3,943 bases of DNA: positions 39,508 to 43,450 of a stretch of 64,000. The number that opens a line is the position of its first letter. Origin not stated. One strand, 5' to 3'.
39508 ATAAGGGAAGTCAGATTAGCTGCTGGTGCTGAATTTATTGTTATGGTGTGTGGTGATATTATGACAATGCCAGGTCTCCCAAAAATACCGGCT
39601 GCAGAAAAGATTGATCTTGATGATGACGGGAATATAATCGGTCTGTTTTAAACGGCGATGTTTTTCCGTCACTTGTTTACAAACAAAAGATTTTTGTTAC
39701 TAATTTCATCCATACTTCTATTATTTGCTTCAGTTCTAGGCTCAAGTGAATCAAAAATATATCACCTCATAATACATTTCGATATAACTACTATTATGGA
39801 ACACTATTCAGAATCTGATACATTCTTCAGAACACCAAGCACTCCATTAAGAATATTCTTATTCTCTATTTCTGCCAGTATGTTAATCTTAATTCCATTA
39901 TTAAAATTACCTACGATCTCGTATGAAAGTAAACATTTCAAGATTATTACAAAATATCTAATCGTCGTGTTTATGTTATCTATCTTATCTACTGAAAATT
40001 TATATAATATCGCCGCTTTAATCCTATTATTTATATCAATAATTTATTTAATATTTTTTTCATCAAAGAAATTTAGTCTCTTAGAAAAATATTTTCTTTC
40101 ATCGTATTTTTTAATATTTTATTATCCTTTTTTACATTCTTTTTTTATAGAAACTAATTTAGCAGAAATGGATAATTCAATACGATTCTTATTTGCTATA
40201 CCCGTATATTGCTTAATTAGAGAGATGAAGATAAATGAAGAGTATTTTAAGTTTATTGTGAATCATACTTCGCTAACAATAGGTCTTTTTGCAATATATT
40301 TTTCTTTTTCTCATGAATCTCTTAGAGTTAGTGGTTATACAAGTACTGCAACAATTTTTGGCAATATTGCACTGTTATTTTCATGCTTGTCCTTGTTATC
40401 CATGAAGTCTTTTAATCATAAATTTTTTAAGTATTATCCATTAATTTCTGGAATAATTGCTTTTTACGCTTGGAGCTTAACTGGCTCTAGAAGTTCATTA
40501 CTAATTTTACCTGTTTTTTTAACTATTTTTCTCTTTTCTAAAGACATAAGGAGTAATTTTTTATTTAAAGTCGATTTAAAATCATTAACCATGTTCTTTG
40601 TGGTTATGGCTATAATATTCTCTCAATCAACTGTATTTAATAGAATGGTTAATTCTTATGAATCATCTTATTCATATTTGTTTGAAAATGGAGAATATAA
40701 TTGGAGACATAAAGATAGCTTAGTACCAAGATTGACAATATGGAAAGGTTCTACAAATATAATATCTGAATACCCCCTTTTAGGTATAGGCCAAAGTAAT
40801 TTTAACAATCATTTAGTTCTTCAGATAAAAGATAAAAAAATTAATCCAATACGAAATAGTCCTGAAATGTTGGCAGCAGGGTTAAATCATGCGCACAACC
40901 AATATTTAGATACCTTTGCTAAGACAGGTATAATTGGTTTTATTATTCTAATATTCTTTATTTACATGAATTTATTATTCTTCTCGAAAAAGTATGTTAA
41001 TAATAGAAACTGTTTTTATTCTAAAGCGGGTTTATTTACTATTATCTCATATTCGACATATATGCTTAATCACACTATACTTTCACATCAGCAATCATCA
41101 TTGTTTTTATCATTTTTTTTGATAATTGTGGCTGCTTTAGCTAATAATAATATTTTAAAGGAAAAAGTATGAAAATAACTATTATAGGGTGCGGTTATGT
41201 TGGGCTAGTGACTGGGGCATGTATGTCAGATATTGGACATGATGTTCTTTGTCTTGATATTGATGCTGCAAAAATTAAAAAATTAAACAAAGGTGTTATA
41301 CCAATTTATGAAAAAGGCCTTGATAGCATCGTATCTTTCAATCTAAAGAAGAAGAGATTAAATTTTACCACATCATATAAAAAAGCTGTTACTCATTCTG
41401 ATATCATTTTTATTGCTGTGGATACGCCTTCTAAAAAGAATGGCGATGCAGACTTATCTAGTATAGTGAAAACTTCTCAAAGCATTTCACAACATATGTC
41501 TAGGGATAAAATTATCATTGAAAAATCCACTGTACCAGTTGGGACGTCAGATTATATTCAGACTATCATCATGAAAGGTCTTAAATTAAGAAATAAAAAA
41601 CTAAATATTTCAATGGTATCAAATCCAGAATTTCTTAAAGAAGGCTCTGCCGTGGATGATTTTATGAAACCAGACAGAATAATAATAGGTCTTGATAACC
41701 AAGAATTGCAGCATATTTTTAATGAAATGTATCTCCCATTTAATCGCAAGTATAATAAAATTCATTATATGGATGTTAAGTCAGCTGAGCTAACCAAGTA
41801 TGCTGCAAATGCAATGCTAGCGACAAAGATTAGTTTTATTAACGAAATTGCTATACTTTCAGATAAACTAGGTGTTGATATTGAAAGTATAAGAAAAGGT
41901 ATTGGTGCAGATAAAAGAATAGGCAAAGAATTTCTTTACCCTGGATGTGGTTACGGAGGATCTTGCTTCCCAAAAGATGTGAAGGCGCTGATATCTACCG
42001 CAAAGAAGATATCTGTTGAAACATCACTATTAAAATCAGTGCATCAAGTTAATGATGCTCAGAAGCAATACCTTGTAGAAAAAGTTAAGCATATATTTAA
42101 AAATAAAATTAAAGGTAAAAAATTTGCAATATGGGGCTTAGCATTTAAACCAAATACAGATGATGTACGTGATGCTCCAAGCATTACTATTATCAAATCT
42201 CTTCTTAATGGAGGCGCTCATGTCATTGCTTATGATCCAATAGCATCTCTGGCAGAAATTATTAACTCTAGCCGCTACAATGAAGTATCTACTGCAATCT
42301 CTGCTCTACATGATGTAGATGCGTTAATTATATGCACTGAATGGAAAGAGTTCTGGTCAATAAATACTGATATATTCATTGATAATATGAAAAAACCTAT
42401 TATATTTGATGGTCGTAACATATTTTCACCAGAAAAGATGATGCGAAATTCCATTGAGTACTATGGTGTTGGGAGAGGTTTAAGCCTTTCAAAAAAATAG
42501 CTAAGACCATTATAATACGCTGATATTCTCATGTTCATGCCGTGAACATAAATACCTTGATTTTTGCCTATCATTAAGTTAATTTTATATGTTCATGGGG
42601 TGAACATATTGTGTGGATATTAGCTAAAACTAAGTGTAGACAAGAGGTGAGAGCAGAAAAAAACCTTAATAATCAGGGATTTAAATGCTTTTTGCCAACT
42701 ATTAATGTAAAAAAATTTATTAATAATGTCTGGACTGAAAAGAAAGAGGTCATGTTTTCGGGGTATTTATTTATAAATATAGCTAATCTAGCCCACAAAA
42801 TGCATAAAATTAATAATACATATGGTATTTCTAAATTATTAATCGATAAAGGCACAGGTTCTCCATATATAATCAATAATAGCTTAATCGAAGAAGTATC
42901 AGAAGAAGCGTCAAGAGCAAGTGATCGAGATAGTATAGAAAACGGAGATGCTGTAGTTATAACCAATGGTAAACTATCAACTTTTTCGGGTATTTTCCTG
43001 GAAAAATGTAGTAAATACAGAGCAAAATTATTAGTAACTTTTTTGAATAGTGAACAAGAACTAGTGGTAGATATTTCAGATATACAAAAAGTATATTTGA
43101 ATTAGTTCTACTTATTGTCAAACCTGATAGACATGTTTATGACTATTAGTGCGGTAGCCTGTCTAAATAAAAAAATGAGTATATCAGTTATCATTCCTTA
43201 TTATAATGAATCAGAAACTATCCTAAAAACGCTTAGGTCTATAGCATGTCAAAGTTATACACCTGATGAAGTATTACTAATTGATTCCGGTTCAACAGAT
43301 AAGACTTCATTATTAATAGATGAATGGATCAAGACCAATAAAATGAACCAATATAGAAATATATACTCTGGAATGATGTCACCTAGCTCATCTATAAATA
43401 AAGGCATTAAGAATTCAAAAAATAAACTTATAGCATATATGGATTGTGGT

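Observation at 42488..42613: Twin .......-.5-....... palindromes before rfaH, candidate operator of the EPS-type MarR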

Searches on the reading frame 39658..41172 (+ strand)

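Call 4: search_protein_families(library=pfam, proteins=[window:39658-41172:+])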
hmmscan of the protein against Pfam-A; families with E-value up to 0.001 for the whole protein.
window:39658-41172:+ (504 aa): 1 family
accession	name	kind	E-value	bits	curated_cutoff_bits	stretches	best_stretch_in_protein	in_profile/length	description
PF04932.20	Wzy_C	-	4.6e-20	72.4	31.7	1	266-432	4-149/149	O-Antigen ligase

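Call 5: search_protein_families(library=ncbifam, proteins=[window:39658-41172:+])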
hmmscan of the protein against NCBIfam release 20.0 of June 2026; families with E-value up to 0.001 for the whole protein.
window:39658-41172:+ (504 aa): 0 families

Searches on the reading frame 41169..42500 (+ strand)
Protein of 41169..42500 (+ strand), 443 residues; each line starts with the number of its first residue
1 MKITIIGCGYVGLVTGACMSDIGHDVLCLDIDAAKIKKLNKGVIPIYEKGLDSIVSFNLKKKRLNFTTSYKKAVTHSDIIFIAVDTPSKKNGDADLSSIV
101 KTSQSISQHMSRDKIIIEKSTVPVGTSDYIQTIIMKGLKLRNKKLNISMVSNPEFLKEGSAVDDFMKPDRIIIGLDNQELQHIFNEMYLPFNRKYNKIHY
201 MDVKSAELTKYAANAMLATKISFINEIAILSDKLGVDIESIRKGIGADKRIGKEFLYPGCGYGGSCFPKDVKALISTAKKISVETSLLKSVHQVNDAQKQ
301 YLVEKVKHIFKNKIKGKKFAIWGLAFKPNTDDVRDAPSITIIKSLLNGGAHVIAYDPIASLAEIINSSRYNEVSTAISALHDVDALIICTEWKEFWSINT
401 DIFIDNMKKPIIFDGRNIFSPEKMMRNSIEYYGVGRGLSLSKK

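Call 4: search_protein_families(library=pfam, proteins=[window:41169-42500:+])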
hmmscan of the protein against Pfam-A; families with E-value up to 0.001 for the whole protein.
window:41169-42500:+ (443 aa): 7 families
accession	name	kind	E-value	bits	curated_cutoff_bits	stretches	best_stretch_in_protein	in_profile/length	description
PF03721.20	UDPG_MGDP_dh_N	-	1.7e-66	223.8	27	1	1-185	1-185/187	UDP-glucose/GDP-mannose dehydrogenase family, NAD binding domain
PF00984.24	UDPG_MGDP_dh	-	1.7e-37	127.8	25.4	1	204-296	1-93/94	UDP-glucose/GDP-mannose dehydrogenase family, central domain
PF03720.21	UDPG_MGDP_dh_C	-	1.8e-31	109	30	1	320-420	1-102/103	UDP-glucose/GDP-mannose dehydrogenase family, UDP binding domain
PF03446.21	NAD_binding_2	-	3.1e-05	24.5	21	1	2-129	1-102/161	NAD binding domain of 6-phosphogluconate dehydrogenase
PF02558.23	ApbA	-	8.5e-05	22.7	22.2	1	3-100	1-90/150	Ketopantoate reductase PanE/ApbA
PF03807.23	F420_oxidored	-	0.00024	22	21.6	0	30-86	31-69/94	NADP oxidoreductase coenzyme F420-dependent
PF02737.24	3HCDH_N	-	0.00046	20.6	22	0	2-84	1-86/180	3-hydroxyacyl-CoA dehydrogenase, NAD binding domain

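Call 5: search_protein_families(library=ncbifam, proteins=[window:41169-42500:+])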
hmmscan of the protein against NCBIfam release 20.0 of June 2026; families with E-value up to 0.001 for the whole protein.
window:41169-42500:+ (443 aa): 11 families
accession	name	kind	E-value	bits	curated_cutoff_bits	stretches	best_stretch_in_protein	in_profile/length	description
TIGR03026.1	NDP-sugDHase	subfamily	3e-140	467.6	189.8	1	1-417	1-413/413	nucleotide sugar dehydrogenase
NF047673.2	TeichurnBiosyTuaD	equivalog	6.9e-139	463.7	700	1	2-437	3-432/439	UDP-glucose 6-dehydrogenase TuaD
NF041297.1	UDPGDh_AglM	equivalog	1.8e-114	383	670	1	1-424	1-422/429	UDP-glucose 6-dehydrogenase AglM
NF040825.1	UDPMaNacDH_Arch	equivalog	1.4e-53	182.3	750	1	1-437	1-416/418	UDP-N-acetyl-D-mannosamine dehydrogenase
NF008286.0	PRK11064.1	equivalog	3.4e-50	170.9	459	1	2-403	5-407/420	UDP-N-acetyl-D-mannosamine dehydrogenase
NF011631.0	PRK15057.1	equivalog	1e-42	146.7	757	1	1-370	1-350/388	UDP-glucose 6-dehydrogenase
NF011729.0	PRK15182.1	equivalog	4.2e-24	85.1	592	1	2-414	8-411/425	Vi polysaccharide biosynthesis UDP-N-acetylglucosamine C-6 dehydrogenase TviB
TIGR00745.1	apbA_panE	subfamily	3.5e-06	26.5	141.35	1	2-88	1-80/305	2-dehydropantoate 2-reductase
NF007039.0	PRK09496.3-2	equivalog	5.4e-05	22.2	293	1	1-41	1-41/446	Trk system potassium transporter TrkA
NF000942.0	PRK00094.1-4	subfamily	0.00034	19.9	257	0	1-156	3-141/334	NAD(P)H-dependent glycerol-3-phosphate dehydrogenase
NF042925.1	FHMPC_DH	equivalog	0.00078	18.8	500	0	1-91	1-90/304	5-formyl-3-hydroxy-2-methylpyridine 4-carboxylate 5-dehydrogenase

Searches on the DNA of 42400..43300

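Call 35: search_rna_families(source=window, start=42400, end=43300, threshold=evalue, max_evalue=5, show_alignments=2)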
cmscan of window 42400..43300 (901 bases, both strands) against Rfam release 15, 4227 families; matches with E-value up to 5: 5.
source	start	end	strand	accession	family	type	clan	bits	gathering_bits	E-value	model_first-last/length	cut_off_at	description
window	42515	42627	+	RF04205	MIR2606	Gene; miRNA;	-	21.8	139.7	1.7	1-165/165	no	MIR2606 microRNA precursor family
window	42532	42606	+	RF02244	mir-785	Gene; miRNA;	-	20.1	62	0.27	1-90/90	no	mir-785 microRNA precursor family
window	42520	42625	+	RF03601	MIR7993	Gene; miRNA;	-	18.8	100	2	1-138/138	no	MIR7993 microRNA precursor family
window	42531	42609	+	RF04130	MIR7996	Gene; miRNA;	-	17.5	119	2.4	1-190/190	no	MIR7996 microRNA precursor family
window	42534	42620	+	RF03093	queA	Gene; sRNA;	-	17.2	52.6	1.6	1-59/59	no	queA RNA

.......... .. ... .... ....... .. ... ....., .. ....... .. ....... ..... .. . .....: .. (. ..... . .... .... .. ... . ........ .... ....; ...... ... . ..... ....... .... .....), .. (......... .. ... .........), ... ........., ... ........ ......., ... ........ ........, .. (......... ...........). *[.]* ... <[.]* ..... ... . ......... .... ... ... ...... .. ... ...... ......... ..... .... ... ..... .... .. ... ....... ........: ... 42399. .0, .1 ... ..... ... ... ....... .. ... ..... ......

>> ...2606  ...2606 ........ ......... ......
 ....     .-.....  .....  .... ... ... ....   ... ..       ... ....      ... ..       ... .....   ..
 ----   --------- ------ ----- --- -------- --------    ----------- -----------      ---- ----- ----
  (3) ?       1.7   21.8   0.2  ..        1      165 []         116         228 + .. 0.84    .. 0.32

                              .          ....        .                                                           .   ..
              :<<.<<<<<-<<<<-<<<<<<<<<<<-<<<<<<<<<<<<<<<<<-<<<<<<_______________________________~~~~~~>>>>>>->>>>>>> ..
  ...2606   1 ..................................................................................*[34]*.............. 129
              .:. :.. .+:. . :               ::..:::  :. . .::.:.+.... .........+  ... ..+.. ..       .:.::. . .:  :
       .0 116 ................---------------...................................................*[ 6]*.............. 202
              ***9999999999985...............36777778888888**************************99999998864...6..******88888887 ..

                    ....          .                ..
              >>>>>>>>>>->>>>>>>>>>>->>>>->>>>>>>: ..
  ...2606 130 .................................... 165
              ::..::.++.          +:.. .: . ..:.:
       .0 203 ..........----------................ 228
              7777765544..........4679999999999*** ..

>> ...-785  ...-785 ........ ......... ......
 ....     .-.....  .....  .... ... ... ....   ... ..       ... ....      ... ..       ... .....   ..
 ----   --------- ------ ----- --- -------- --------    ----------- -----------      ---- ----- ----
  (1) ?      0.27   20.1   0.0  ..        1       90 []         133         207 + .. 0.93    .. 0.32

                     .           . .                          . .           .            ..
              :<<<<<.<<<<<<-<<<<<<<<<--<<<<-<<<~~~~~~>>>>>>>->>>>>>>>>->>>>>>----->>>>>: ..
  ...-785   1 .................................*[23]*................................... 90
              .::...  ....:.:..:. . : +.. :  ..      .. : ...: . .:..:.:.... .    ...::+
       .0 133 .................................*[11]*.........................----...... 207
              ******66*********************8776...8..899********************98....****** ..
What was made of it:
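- Closest known: RfaH with the ops element. Different: Rfam JUMPstart was not matched at E up to 5 (call 35).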

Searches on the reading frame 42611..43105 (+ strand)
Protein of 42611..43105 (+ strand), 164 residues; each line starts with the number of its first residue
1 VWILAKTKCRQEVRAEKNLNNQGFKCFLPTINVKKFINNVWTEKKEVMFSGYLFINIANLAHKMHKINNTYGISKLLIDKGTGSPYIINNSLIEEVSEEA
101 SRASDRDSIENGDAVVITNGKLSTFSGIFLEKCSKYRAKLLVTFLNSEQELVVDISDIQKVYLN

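Call 4: search_protein_families(library=pfam, proteins=[window:42611-43105:+])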
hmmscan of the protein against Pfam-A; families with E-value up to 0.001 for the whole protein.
window:42611-43105:+ (164 aa): 1 family
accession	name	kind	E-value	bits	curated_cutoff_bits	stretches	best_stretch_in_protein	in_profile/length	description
PF02357.24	NusG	-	4.2e-15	56.5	22.2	1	2-95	3-91/93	Transcription termination factor nusG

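Call 5: search_protein_families(library=ncbifam, proteins=[window:42611-43105:+])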
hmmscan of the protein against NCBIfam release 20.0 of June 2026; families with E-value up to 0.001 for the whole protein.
window:42611-43105:+ (164 aa): 5 families
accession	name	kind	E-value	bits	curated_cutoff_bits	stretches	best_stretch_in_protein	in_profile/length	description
TIGR01955.1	RfaH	equivalog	2.2e-29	102.5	144.5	1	2-158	1-158/159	transcription/translation regulatory transformer protein RfaH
NF006534.0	PRK09014.1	equivalog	5.1e-27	94.8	124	1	2-160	4-161/162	transcription/translation regulatory transformer protein RfaH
NF033644.1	antiterm_UpxY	subfamily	1.5e-17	64.1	100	1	2-138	1-144/164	UpxY family transcription antiterminator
NF033641.1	antiterm_LoaP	exception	4.4e-12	46.4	125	1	15-157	18-163/166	antiterminator LoaP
TIGR00922.1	nusG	equivalog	8e-08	32.3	135.7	1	13-142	21-151/172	transcription termination/antitermination protein NusG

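Call 7: find_related_loci(query=window:42611-43105:+, collection=genome_contigs, flank=6000)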
Query window:42611-43105:+ (164 aa) in genome_contigs; peptide patterns used: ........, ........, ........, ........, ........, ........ (x = any residue, [..] = any of these).
231 stretches matched a pattern; 3 encode a relative of the query (tblastn E <= 1e-3); 3 distinct loci.
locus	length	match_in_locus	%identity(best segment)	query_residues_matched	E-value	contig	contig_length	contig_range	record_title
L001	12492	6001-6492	77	1-164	7e-88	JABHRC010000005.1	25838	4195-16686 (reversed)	MAG: Gammaproteobacteria bacterium isolate SI039_bin120 k141_1763137, whole genome shotgun sequence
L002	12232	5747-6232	62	1-162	6e-61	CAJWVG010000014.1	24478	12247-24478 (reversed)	MAG TPA_asm: uncultured Gammaproteobacteria bacterium isolate ERR599095_bin.116_MetaBAT_v2.12.1_MAG genome assembly, con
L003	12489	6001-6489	52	1-162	2e-55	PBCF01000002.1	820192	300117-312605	MAG: Gammaproteobacteria bacterium isolate SP4045 67908, whole genome shotgun sequence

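Call 16: find_related_loci(query=A1, collection=metagenome_contigs, flank=3000)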
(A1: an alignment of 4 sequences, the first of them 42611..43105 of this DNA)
Query A1 (164 aa) in metagenome_contigs; peptide patterns used: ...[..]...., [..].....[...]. (x = any residue, [..] = any of these).
333 stretches matched a pattern; 15 encode a relative of the query (tblastn E <= 1e-3); 15 distinct loci.
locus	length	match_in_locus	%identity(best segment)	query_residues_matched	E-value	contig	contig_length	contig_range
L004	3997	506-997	77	1-164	4e-87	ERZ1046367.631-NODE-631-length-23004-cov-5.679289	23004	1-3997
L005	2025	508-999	82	1-164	1e-88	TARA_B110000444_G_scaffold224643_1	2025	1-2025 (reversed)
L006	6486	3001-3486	71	1-162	4e-82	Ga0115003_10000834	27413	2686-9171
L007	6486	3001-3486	62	1-162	3e-66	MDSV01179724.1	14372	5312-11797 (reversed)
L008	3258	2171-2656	61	1-162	2e-64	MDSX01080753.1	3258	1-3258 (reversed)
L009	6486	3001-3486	60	1-162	3e-63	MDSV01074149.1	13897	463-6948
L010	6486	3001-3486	62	1-162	1e-60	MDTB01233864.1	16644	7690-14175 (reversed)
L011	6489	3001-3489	52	1-162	3e-55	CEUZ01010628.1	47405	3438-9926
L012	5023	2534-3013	47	1-161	9e-48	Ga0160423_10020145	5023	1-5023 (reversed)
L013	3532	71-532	50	1-160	2e-45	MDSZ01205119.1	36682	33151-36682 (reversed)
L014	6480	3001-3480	45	1-161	1e-42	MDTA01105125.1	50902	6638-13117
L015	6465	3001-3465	47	1-161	1e-42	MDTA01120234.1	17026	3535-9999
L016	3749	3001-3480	43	1-161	1e-38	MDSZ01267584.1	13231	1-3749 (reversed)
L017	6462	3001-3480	43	1-161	1e-38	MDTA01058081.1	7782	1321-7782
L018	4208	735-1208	29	2-161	8e-22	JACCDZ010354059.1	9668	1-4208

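Call 40: search_solved_structures(query=window:42611-43102:+, max_evalue=0.001, show_alignments=1)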
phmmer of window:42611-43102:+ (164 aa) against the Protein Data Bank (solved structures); distinct sequences matched with E-value up to 0.001: 4.
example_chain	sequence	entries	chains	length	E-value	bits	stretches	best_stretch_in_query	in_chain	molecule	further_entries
2oug_A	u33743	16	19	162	3.5e-13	53.1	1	2-154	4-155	Transcriptional activator rfaH | Transcription antitermination protein RfaH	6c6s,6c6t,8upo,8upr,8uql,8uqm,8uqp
8pen_P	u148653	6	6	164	3.6e-13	53.1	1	2-154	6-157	Transcription antitermination protein RfaH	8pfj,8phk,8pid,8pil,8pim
5ond_A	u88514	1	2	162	3.7e-13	53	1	2-153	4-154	Transcription antitermination protein RfaH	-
8pfg_P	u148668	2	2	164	6.8e-12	48.9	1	2-154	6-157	Transcription antitermination protein RfaH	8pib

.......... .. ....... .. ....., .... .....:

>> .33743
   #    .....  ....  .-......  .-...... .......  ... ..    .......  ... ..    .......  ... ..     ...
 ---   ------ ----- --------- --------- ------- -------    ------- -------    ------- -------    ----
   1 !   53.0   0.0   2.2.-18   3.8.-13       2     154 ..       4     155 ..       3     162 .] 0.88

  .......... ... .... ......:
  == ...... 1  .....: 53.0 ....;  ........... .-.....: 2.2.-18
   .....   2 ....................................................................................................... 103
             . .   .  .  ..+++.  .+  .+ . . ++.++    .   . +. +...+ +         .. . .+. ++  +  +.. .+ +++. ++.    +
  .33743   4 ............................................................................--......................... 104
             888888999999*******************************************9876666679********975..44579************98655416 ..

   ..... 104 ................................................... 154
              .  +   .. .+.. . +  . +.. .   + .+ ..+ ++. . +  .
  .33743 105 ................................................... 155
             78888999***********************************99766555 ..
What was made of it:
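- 42611..43105 (+): rfaH-like NusG paralog (164 aa, GTG start), first gene of the glycan operon. The only PDB sequence hits are E. coli RfaH, E 3.5e-13 (call 40).
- On RfaH with ops: RfaH is still the best-scoring family, and the only PDB hits are RfaH (call 40).
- Closest known: RfaH with the ops element. Same: The NusG paralog is closest to RfaH (calls 5, 40).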
